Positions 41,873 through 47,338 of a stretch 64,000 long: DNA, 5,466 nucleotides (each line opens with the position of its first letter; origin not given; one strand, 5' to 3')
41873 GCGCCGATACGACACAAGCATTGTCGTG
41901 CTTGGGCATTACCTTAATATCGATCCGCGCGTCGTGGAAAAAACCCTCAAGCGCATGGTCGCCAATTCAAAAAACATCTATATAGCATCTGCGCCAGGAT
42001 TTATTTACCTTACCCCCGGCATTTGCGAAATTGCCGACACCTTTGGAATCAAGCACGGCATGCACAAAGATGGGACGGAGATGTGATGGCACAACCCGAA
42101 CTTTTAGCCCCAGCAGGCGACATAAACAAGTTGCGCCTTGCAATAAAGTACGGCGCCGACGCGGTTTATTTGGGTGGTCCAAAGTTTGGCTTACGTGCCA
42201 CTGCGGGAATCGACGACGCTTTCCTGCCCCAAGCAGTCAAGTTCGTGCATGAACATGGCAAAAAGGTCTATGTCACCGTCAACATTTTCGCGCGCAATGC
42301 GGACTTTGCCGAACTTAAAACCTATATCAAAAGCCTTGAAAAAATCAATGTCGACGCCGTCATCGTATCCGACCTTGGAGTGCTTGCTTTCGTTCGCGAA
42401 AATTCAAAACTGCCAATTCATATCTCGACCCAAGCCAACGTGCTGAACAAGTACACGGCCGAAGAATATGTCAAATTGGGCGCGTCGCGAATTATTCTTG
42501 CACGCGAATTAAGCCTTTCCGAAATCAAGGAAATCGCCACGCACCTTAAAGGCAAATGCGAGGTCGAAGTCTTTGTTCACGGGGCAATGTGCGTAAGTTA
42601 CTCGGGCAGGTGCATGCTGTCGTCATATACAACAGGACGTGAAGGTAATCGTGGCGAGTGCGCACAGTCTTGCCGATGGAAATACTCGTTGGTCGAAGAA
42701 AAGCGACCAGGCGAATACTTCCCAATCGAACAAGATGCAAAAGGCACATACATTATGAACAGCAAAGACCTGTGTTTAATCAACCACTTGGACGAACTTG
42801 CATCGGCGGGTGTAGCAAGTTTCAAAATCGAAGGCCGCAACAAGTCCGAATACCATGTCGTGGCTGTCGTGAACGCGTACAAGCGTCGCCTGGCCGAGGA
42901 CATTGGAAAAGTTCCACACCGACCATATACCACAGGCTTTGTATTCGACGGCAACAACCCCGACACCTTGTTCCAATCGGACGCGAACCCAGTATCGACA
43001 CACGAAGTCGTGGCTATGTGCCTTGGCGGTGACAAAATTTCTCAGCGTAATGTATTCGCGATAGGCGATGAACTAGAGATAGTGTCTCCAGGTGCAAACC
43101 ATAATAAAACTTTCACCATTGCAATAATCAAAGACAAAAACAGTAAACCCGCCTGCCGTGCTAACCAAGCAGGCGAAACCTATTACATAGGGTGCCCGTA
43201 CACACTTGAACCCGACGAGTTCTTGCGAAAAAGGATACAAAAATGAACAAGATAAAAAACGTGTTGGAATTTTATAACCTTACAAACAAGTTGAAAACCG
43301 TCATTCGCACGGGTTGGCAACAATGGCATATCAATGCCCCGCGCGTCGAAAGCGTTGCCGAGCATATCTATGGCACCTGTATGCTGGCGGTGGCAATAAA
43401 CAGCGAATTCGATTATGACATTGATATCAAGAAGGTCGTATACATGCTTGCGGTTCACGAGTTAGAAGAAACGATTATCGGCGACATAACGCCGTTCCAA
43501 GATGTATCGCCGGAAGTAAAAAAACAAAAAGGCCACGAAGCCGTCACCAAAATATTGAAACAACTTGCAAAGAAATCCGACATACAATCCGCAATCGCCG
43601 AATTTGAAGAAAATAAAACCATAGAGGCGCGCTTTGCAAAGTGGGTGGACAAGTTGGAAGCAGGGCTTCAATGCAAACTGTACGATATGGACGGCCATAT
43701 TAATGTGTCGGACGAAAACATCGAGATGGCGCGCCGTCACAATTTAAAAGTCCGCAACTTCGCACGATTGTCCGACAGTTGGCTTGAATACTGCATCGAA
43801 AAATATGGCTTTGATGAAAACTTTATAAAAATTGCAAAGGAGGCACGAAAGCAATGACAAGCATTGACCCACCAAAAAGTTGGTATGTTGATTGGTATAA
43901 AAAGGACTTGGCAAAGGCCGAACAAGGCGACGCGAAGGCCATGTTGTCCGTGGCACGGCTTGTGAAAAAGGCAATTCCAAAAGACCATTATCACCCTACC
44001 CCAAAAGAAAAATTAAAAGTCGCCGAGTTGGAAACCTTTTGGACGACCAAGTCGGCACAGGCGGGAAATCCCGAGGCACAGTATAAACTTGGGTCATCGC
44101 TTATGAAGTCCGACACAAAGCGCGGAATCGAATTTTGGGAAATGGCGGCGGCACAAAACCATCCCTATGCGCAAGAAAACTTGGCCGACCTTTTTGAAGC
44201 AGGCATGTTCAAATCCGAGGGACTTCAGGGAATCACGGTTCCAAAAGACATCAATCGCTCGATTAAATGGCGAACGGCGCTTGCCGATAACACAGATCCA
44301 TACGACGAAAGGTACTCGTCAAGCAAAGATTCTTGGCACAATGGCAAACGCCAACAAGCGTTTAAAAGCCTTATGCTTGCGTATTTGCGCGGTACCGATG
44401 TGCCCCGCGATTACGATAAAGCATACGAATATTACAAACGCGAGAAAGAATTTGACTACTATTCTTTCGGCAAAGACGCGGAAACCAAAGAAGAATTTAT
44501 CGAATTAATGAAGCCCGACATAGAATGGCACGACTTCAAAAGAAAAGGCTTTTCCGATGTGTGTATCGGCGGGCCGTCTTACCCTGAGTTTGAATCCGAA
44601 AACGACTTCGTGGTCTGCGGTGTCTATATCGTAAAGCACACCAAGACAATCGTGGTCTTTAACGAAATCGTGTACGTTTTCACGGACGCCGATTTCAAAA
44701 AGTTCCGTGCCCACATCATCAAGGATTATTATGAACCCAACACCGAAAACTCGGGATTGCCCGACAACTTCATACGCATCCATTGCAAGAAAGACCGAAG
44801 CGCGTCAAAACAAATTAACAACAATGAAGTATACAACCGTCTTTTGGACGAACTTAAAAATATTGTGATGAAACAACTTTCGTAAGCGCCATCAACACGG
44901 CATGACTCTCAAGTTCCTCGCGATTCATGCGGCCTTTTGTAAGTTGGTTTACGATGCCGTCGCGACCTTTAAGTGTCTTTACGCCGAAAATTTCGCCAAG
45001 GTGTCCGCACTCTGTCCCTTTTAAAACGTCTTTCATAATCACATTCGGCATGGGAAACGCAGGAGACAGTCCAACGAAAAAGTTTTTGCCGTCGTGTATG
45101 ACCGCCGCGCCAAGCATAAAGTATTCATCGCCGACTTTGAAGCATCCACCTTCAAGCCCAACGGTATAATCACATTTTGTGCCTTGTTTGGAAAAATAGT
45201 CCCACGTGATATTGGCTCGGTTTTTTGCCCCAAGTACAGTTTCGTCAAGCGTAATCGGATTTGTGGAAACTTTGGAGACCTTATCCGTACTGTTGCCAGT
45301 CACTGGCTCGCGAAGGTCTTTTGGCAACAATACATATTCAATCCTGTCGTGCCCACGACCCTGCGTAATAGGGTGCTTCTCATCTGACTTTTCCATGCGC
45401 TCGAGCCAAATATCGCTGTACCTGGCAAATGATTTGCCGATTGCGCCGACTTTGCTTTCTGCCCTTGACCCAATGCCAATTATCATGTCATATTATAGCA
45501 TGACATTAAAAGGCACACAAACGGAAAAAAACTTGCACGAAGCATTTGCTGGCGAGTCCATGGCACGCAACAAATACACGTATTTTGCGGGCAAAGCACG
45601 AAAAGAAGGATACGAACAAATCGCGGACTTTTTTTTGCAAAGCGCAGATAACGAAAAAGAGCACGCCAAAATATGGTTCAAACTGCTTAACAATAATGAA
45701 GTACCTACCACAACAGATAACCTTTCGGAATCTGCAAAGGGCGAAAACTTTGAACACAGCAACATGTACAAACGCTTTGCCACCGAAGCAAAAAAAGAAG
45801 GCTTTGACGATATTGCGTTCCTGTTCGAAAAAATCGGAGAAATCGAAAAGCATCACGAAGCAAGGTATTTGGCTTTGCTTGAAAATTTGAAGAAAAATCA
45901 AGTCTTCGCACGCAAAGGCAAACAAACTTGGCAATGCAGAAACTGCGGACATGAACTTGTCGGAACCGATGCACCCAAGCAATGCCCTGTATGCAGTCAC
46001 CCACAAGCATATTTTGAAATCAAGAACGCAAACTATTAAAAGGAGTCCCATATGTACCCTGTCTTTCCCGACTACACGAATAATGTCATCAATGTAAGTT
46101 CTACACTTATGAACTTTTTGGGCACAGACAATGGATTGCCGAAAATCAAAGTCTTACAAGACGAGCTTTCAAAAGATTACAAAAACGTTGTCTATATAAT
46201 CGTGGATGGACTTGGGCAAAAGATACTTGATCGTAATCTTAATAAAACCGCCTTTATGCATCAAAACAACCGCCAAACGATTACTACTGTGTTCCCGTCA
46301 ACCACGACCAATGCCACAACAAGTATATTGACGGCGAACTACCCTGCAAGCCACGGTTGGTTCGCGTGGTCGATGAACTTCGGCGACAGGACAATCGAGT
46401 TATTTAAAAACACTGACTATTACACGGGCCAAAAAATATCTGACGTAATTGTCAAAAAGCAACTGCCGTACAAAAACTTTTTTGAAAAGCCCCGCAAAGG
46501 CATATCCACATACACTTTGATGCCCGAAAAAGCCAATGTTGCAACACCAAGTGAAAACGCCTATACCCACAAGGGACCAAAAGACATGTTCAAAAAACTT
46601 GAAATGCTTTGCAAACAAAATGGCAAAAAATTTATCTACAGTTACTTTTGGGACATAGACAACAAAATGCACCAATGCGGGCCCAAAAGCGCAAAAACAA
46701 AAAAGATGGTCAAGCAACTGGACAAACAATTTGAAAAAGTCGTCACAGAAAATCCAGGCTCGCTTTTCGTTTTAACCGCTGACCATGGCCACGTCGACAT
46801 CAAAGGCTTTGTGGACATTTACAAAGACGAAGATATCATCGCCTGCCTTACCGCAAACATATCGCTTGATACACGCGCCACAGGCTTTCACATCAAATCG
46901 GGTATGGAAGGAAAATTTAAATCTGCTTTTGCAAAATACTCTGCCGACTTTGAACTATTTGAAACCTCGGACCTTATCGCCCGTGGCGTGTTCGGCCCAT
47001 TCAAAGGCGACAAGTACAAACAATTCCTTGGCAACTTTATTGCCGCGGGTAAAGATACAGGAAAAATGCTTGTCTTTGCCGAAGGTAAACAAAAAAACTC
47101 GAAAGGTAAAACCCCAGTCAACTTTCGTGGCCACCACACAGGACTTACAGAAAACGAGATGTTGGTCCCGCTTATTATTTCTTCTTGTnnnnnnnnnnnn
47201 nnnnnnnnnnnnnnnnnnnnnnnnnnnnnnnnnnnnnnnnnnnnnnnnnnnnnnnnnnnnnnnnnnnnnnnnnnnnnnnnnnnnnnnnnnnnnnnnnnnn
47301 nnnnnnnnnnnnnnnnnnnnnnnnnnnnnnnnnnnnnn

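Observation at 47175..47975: The gene in the tpiA position encodes a TIM homologue without the catalytic glutamate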

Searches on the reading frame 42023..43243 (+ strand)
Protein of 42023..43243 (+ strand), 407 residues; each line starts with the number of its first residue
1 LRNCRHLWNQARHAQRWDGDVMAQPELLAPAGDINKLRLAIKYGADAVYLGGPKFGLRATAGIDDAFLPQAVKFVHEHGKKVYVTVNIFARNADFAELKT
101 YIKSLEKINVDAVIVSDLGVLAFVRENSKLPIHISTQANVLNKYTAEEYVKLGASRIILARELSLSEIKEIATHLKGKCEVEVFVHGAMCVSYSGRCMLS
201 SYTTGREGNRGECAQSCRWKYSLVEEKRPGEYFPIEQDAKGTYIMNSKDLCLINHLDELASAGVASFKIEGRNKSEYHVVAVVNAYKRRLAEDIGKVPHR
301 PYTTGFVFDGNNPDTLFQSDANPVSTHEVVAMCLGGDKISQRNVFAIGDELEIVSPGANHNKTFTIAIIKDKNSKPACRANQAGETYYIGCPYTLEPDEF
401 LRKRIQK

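Call 26: search_protein_families(library=pfam, proteins=[window:42023-43243:+], max_evalue=0.001)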
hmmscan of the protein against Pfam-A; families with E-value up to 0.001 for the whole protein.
window:42023-43243:+ (407 aa): 2 families
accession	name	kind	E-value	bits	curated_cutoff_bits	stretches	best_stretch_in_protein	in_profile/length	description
PF01136.24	Peptidase_U32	-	6.7e-84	281.2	22.4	1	97-292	3-197/233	Peptidase family U32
PF16325.11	Peptidase_U32_C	-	4.2e-11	43.3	28.2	1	327-402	3-83/83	Peptidase family U32 C-terminal domain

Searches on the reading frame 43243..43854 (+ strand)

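Call 26: search_protein_families(library=pfam, proteins=[window:43243-43854:+], max_evalue=0.001)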
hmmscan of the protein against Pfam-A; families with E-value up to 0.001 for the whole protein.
window:43243-43854:+ (204 aa): 3 families
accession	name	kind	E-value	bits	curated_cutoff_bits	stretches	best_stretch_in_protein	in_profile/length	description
PF13023.12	HD_3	-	2.3e-30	106.1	22.5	1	15-155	2-142/165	HD domain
PF12917.13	YfbR-like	-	6.9e-10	39.3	25.9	1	9-145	1-142/182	5'-deoxynucleotidase YfbR-like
PF01966.28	HD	-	1.6e-05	25.6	22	1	38-140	1-115/116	HD domain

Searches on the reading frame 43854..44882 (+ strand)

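Call 26: search_protein_families(library=pfam, proteins=[window:43854-44882:+], max_evalue=0.001)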
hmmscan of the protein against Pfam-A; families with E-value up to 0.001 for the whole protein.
window:43854-44882:+ (343 aa): 1 family
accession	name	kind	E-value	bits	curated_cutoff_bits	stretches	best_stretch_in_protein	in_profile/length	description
PF08238.18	Sel1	-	3.4e-12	46.8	30.7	1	174-196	6-30/36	Sel1 repeat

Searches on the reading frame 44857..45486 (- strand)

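Call 26: search_protein_families(library=pfam, proteins=[window:44857-45486:-], max_evalue=0.001)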
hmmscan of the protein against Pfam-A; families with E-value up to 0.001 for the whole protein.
window:44857-45486:- (210 aa): 1 family
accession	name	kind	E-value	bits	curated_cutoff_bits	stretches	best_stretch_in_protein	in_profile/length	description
PF01931.24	NTPase_I-T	-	1.5e-32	113.1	25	1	66-204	26-161/162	Protein of unknown function DUF84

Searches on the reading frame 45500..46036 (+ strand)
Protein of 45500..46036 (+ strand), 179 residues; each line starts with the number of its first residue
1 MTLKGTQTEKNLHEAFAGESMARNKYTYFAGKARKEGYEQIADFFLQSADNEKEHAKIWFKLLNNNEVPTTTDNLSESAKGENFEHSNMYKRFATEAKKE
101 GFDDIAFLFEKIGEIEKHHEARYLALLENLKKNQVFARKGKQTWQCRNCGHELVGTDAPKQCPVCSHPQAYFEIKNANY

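Call 26: search_protein_families(library=pfam, proteins=[window:45500-46036:+], max_evalue=0.001)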
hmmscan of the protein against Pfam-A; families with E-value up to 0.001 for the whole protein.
window:45500-46036:+ (179 aa): 4 families
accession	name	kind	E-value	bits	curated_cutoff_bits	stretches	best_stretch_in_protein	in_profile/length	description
PF02915.23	Rubrerythrin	-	9.1e-27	94.5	22.8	1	10-127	1-137/137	Rubrerythrin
PF21349.2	RUBY_RBDX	-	1.6e-12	47.1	26.5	1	144-173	1-30/30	Rubrerythrin, rubredoxin-like domain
PF00210.30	Ferritin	-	5.6e-06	26.8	24.5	1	10-128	2-137/142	Ferritin-like domain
PF23458.2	DUF7130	-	0.00064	20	35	0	134-170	45-81/89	Domain of unknown function (DUF7130)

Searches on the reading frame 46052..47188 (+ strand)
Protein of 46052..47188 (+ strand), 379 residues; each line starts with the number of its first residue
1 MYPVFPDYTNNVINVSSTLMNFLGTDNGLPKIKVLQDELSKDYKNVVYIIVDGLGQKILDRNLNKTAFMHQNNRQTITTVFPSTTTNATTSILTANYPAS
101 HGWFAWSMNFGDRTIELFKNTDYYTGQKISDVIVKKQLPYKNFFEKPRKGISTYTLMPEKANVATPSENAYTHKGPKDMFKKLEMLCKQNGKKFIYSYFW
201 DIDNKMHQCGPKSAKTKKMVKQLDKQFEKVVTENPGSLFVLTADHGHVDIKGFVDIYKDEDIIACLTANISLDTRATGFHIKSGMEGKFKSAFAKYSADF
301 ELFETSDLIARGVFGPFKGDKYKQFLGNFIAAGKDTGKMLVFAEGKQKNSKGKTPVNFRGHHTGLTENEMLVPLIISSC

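Call 26: search_protein_families(library=pfam, proteins=[window:46052-47188:+], max_evalue=0.001)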
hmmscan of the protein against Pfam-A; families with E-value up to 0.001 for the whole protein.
window:46052-47188:+ (379 aa): 3 families
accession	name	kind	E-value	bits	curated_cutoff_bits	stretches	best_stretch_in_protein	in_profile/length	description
PF01663.27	Phosphodiest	-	4.4e-17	63.1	23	1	46-263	1-236/342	Type I phosphodiesterase / nucleotide pyrophosphatase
PF08665.17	PglZ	-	2.9e-05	24.5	25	0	185-249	107-174/179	PglZ domain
PF01676.23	Metalloenzyme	-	0.00094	19.2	24.3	0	177-247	132-202/252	Metalloenzyme superfamily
